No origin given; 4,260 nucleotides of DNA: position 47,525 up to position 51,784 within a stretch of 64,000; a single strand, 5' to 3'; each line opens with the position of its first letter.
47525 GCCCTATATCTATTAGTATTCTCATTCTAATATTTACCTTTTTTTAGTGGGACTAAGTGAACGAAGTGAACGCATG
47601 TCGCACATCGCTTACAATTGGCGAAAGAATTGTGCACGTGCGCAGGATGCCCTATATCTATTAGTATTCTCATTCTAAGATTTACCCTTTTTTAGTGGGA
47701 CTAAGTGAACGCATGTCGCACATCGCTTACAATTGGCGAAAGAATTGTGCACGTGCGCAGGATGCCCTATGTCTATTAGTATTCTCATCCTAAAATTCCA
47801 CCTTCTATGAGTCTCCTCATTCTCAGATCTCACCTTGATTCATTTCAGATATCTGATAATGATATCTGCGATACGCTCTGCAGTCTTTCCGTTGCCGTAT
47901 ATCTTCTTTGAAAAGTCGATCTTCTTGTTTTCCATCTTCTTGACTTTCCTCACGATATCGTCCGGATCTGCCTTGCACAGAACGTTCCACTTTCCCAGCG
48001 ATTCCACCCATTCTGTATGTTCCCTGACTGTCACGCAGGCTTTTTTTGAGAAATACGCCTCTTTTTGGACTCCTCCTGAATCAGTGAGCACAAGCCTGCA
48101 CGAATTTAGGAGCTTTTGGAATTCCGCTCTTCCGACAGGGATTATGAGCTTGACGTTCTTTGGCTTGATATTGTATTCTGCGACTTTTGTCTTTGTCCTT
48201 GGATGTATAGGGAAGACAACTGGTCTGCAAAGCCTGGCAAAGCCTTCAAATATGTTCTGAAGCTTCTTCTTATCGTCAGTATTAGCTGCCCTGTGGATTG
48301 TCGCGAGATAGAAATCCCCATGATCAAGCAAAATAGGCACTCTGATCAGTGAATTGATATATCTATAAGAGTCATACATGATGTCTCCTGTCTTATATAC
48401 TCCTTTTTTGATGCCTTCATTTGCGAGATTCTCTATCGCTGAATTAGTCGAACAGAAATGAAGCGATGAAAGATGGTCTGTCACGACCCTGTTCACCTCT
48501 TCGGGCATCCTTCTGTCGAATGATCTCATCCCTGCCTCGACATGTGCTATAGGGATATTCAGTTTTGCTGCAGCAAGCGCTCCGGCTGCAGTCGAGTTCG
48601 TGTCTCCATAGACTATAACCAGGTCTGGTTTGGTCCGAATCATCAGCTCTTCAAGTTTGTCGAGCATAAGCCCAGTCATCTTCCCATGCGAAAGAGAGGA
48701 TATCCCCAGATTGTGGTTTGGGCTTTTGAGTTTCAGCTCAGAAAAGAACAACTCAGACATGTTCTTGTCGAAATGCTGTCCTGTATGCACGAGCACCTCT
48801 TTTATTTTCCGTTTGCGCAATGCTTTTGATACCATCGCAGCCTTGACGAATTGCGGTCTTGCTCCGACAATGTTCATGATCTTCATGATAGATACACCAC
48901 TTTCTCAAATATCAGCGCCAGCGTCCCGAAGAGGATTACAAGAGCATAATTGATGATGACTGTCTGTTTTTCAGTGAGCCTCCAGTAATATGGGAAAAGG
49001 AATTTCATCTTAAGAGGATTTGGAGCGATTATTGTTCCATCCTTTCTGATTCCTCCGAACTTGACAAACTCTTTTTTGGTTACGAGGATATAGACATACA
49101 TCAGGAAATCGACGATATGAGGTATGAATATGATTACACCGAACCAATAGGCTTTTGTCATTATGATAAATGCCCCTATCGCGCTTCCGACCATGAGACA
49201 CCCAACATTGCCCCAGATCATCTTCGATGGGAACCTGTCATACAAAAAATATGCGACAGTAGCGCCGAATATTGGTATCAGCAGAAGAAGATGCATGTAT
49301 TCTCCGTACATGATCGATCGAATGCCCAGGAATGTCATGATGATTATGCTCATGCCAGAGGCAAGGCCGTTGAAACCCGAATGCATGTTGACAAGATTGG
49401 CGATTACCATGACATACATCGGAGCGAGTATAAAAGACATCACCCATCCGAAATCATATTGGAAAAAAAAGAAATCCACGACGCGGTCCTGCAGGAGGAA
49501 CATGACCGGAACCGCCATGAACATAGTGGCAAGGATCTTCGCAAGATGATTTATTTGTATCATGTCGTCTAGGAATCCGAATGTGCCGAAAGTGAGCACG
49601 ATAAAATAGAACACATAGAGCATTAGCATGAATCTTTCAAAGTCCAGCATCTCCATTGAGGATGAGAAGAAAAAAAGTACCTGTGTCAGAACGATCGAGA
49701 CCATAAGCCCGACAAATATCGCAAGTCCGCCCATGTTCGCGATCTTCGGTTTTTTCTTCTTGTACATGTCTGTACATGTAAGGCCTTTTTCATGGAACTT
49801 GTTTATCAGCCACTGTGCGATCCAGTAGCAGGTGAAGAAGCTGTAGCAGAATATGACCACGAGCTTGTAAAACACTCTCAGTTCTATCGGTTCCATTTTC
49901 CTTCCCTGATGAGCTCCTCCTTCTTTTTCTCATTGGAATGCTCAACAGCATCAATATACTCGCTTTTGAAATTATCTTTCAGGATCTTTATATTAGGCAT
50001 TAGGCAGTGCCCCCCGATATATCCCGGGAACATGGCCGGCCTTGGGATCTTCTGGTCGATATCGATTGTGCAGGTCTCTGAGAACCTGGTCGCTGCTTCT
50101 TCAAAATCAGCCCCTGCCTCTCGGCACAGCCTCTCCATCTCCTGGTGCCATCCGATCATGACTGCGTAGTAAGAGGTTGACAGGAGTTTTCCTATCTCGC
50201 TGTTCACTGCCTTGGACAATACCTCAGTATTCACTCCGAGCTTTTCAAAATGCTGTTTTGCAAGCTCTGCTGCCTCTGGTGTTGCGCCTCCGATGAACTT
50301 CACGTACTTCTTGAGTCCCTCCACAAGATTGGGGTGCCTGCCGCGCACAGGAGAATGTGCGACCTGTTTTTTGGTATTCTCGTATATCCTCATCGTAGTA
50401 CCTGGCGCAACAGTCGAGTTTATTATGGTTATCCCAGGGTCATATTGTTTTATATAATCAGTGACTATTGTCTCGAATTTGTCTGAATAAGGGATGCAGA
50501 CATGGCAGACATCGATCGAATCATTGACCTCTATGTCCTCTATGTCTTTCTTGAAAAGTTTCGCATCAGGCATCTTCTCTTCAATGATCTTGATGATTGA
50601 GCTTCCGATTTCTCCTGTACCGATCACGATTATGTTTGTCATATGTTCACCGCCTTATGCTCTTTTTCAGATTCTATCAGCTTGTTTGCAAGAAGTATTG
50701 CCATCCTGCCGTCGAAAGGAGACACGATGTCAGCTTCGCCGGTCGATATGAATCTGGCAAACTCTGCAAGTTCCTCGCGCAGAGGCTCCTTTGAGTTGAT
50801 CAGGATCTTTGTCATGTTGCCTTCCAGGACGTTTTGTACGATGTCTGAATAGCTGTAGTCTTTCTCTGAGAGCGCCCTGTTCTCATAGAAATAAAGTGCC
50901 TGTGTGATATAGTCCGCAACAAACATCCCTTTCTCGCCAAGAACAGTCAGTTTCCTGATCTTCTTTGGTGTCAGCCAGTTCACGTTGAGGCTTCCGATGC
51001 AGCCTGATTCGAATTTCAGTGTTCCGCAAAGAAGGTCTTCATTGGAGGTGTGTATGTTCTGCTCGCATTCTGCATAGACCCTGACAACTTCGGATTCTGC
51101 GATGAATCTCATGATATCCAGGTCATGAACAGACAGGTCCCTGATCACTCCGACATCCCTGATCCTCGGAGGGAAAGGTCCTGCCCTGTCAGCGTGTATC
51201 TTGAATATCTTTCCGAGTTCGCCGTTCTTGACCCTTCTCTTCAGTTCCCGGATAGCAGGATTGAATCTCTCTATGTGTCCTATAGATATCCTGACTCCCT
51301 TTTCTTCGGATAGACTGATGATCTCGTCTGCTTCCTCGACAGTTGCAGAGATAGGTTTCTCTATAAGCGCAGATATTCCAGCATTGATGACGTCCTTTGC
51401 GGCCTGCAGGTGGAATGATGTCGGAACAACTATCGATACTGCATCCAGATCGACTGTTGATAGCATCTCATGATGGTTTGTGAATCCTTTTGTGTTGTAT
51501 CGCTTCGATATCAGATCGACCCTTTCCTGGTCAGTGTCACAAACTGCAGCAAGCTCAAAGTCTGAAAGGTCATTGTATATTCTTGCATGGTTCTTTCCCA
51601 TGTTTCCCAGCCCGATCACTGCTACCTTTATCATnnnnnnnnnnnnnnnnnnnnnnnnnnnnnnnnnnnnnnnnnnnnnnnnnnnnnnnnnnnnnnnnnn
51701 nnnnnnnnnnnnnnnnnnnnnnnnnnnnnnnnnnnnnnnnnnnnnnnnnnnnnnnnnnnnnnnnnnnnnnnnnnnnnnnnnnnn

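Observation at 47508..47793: Tandem 115-124 bp duplication of a glycosyltransferase promoter, start codon and first 14 codons (2.4 copies)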

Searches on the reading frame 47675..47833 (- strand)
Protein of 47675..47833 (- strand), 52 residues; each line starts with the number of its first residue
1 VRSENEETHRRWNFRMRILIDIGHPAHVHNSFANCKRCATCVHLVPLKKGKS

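Call 44: list_cluster_members(proteins=[L006:4827-5174:+, window:47675-47833:-, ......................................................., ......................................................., window:47554-47673:-, window:47678-47788:-, window:47571-47675:+, window:47695-47790:+])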
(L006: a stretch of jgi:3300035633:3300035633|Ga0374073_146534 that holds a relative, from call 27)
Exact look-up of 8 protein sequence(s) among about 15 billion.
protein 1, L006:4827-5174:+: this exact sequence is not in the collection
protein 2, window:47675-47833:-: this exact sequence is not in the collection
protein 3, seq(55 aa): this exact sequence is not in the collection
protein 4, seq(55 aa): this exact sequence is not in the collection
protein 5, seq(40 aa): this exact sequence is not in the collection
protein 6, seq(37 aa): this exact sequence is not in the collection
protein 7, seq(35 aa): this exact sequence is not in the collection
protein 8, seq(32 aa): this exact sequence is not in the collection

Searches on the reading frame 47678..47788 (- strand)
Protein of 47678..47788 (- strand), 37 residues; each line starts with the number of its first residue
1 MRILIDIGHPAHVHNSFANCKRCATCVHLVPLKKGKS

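Call 21: find_encoding_contigs(protein=window:47678-47788:-, flank=6000)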
Protein seq(37 aa) (37 aa): no gene with exactly this product is on record in the collection.

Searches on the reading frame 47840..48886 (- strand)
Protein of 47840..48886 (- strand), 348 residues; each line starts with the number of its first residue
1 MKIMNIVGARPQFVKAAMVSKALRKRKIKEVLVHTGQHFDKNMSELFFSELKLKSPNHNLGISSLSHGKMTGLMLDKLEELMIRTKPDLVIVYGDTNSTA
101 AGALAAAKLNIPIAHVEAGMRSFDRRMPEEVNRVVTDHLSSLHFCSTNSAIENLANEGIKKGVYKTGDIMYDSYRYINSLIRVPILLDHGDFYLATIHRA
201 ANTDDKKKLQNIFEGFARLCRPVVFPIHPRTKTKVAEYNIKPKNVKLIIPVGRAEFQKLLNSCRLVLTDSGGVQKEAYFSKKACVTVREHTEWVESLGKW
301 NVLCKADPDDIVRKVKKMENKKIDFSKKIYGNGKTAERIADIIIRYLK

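Call 9: search_protein_families(library=pfam, proteins=[window:47840-48886:-])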
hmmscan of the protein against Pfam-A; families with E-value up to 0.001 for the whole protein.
window:47840-48886:- (348 aa): 1 family
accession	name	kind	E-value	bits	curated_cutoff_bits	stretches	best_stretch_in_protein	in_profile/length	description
PF02350.25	Epimerase_2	-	2e-101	339.8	30.6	1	22-343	2-346/347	UDP-N-acetylglucosamine 2-epimerase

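Call 11: find_encoding_contigs(protein=window:47840-48886:-, flank=3000, max_places=10)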
Protein window:47840-48886:- (348 aa): no gene with exactly this product is on record in the collection.

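Call 24: find_homologous_proteins(query=window:47840-48886:-, max_evalue=1e-80)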
Query window:47840-48886:- (348 aa): 5892 proteins with E <= 1e-80 among 8000 candidates; the best 120 are listed.
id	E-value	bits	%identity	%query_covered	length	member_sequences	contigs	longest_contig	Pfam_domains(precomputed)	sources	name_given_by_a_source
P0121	1.3e-229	779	100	100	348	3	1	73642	PF02350.26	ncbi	-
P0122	1.9e-111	391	53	99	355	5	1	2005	PF02350.26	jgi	-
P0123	3.1e-110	387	53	99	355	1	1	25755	PF02350.26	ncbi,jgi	jgi:UDP-GlcNAc3NAcA epimerase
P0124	4.5e-110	386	55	99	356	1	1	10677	PF02350.26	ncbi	-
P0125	7.2e-110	385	54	99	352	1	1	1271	PF02350.26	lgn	-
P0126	9.6e-110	385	51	99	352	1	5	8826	PF02350.26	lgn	-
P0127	2.8e-109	383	51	99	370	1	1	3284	PF02350.26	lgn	-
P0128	2.9e-109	383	52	99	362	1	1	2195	PF02350.26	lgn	-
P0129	5.3e-109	383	52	99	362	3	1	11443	PF02350.26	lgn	-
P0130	7.6e-109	382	49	99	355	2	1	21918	PF02350.26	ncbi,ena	-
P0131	7.8e-109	382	52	99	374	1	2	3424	PF02350.26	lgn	-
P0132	1.3e-108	381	51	98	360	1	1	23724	PF13579.13,PF02350.26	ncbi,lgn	-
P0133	1.6e-108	381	55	99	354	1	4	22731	PF13579.13,PF02350.26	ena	-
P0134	1.7e-108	381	54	96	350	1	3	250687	PF02350.26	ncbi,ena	-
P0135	2.6e-108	380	54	99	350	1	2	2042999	PF13579.13,PF02350.26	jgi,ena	-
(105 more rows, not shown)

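Call 25: find_encoding_contigs(protein=P0121, flank=3000, max_places=10)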
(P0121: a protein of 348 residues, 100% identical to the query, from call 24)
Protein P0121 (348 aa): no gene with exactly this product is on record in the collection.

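Call 26: list_cluster_members(proteins=[P0121, P0001])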
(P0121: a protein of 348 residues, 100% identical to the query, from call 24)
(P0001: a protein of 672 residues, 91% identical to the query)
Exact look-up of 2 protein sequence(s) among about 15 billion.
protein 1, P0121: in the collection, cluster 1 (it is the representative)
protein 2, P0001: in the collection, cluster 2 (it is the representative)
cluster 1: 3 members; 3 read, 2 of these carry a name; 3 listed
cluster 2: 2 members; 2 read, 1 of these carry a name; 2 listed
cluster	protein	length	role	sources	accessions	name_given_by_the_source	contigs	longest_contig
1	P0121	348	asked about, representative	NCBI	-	-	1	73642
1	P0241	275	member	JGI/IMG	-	UDP-N-acetylglucosamine 2-epimerase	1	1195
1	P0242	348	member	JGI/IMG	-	UDP-N-acetylglucosamine 2-epimerase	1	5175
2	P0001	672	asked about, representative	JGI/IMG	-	hypothetical protein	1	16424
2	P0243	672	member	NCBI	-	-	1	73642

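Call 27: find_encoding_contigs(protein=P0242, flank=6000, max_places=10)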
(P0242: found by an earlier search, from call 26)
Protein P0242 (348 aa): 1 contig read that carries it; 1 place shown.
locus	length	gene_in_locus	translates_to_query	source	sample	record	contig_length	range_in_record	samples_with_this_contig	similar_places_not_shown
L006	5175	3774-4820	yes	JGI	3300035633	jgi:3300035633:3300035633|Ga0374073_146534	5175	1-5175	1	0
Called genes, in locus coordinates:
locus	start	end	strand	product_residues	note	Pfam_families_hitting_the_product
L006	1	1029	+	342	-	?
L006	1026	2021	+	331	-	PF01408:GFO_IDH_MocA, PF02894:GFO_IDH_MocA_C, PF22725:GFO_IDH_MocA_C3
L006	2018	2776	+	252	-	PF00984:UDPG_MGDP_dh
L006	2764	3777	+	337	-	PF00953:Glycos_transf_4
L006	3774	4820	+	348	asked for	PF02350:Epimerase_2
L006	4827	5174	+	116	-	?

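Call 28: find_encoding_contigs(protein=P0241, flank=6000, max_places=10)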
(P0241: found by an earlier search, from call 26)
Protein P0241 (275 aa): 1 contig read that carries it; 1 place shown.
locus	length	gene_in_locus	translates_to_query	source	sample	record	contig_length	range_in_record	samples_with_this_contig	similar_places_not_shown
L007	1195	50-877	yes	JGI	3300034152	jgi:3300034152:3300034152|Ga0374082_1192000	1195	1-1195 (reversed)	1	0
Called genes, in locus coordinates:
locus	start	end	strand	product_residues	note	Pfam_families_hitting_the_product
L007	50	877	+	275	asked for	PF02350:Epimerase_2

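Call 66: search_protein_families(library=ncbifam, proteins=[window:47840-48886:-], max_evalue=0.00001)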
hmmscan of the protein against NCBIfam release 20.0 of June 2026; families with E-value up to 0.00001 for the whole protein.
window:47840-48886:- (348 aa): 2 families
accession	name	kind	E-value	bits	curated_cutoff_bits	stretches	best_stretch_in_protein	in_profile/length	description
TIGR00236.1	wecB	equivalog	2.7e-83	280.2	210.15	1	1-345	1-364/366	non-hydrolyzing UDP-N-acetylglucosamine 2-epimerase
TIGR03568.1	NeuC_NnaA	equivalog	7.4e-23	81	235.9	1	2-343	2-365/365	UDP-N-acetylglucosamine 2-epimerase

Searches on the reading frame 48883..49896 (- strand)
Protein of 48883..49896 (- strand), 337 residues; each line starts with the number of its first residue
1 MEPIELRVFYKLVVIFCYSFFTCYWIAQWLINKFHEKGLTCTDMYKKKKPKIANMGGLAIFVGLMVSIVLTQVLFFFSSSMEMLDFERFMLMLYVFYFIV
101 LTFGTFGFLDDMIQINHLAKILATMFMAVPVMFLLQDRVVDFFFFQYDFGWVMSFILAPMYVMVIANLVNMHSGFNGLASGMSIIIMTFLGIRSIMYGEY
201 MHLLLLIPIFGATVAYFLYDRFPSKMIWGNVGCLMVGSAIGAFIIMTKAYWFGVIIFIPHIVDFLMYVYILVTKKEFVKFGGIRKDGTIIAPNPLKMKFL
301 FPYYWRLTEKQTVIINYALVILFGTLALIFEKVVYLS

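Call 9: search_protein_families(library=pfam, proteins=[window:48883-49896:-])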
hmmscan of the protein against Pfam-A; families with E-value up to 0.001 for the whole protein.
window:48883-49896:- (337 aa): 1 family
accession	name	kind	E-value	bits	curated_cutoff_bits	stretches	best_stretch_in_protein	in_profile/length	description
PF00953.26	Glycos_transf_4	-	3e-22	79.8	27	1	95-247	3-159/160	Glycosyl transferase family 4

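Call 66: search_protein_families(library=ncbifam, proteins=[window:48883-49896:-], max_evalue=0.00001)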
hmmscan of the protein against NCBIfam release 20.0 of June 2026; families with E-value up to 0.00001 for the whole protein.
window:48883-49896:- (337 aa): 2 families
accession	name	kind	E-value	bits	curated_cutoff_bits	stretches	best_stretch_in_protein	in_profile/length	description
NF053644.1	MraY_archaea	equivalog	8e-08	32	450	1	120-258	153-286/340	pseudomurein biosynthesis MraY family phospho-N-acetylmuramoyl-pentapeptide-transferase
TIGR00445.1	mraY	equivalog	1e-07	31.7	192.05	1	48-265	31-263/321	phospho-N-acetylmuramoyl-pentapeptide-transferase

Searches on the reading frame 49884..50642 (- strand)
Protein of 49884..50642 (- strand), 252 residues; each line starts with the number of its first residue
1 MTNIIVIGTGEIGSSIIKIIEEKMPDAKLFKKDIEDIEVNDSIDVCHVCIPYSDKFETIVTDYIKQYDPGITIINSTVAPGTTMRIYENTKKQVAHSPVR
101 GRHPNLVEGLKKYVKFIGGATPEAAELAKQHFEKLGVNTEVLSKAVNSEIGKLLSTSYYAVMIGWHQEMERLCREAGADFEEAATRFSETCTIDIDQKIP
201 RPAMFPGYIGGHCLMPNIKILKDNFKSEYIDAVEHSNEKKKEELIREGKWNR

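Call 9: search_protein_families(library=pfam, proteins=[window:49884-50642:-])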
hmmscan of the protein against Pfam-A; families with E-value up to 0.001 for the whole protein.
window:49884-50642:- (252 aa): 1 family
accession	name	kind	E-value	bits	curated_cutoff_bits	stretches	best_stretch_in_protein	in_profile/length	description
PF00984.24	UDPG_MGDP_dh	-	1.4e-08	35.2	25.4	1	148-238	3-93/94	UDP-glucose/GDP-mannose dehydrogenase family, central domain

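Call 66: search_protein_families(library=ncbifam, proteins=[window:49884-50642:-], max_evalue=0.00001)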
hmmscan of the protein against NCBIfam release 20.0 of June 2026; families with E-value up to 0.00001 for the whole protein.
window:49884-50642:- (252 aa): 3 families
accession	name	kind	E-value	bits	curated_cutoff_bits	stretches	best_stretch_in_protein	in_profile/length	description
TIGR03026.1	NDP-sugDHase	subfamily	2.9e-20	72.4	189.8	1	61-246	107-302/413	nucleotide sugar dehydrogenase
NF040825.1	UDPMaNacDH_Arch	equivalog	1.9e-08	33.6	750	1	70-229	112-274/418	UDP-N-acetyl-D-mannosamine dehydrogenase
NF008286.0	PRK11064.1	equivalog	7.6e-06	24.8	459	0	88-215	148-268/420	UDP-N-acetyl-D-mannosamine dehydrogenase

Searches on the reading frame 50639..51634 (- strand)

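Call 9: search_protein_families(library=pfam, proteins=[window:50639-51634:-])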
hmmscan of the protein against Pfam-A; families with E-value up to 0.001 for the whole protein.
window:50639-51634:- (331 aa): 4 families
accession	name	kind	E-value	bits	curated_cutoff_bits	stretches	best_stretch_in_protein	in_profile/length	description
PF01408.29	GFO_IDH_MocA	-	7e-29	101.4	24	1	2-120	1-120/120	Oxidoreductase family, NAD-binding Rossmann fold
PF22725.1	GFO_IDH_MocA_C3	-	9.8e-22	77.7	27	1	128-238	1-123/124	GFO/IDH/MocA C-terminal domain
PF02894.22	GFO_IDH_MocA_C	-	3.2e-16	60.2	22.9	1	132-330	1-217/218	Oxidoreductase family, C-terminal alpha/beta domain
PF03446.21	NAD_binding_2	-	0.00041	20.8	21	1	3-87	1-79/161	NAD binding domain of 6-phosphogluconate dehydrogenase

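Call 66: search_protein_families(library=ncbifam, proteins=[window:50639-51634:-], max_evalue=0.00001)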
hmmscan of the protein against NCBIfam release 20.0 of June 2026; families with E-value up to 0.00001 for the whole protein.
window:50639-51634:- (331 aa): 11 families
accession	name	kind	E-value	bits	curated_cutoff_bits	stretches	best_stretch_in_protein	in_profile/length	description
NF040723.1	UDP-GlcNAcDh_Arch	equivalog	2e-100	336.2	450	1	2-258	1-255/302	UDP-N-acetylglucosamine 3-dehydrogenase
TIGR04380.1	myo_inos_iolG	equivalog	6.6e-45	153.4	355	1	1-329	1-329/330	inositol 2-dehydrogenase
NF052679.1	InsChiInosDhIolG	equivalog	2.9e-20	72.6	540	1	2-200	3-206/343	bifunctional inositol 2-dehydrogenase/D-chiro-inositol 1-dehydrogenase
NF041392.1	XylDh_Gfo6_Halo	equivalog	1.2e-17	63.8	350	1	2-191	17-224/350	D-xylose 1-dehydrogenase Gfo6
NF052479.1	LevoglcsnDh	equivalog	2.3e-16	59.5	650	1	2-194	4-216/386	levoglucosan dehydrogenase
NF008607.0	PRK11579.1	subfamily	1.1e-14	54.2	330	1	2-160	5-161/346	oxidoreductase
NF058561.1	BT_2158_fam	equivalog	1.6e-13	50.1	750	1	3-156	37-190/487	glycoside 3-dehydrogenase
NF058563.1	BT_2159_fam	equivalog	2e-13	50.1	650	1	2-187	1-191/350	disaccharide 3-dehydrogenase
NF007574.0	PRK10206.1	equivalog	1.9e-12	46.9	352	1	2-245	3-252/345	oxidoreductase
NF003995.0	PRK05472.2-4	subfamily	4.6e-06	26.3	126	1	2-91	84-174/213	redox-sensing transcriptional repressor Rex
NF009830.0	PRK13304.1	equivalog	7.2e-06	25.7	267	0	1-101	1-107/265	aspartate dehydrogenase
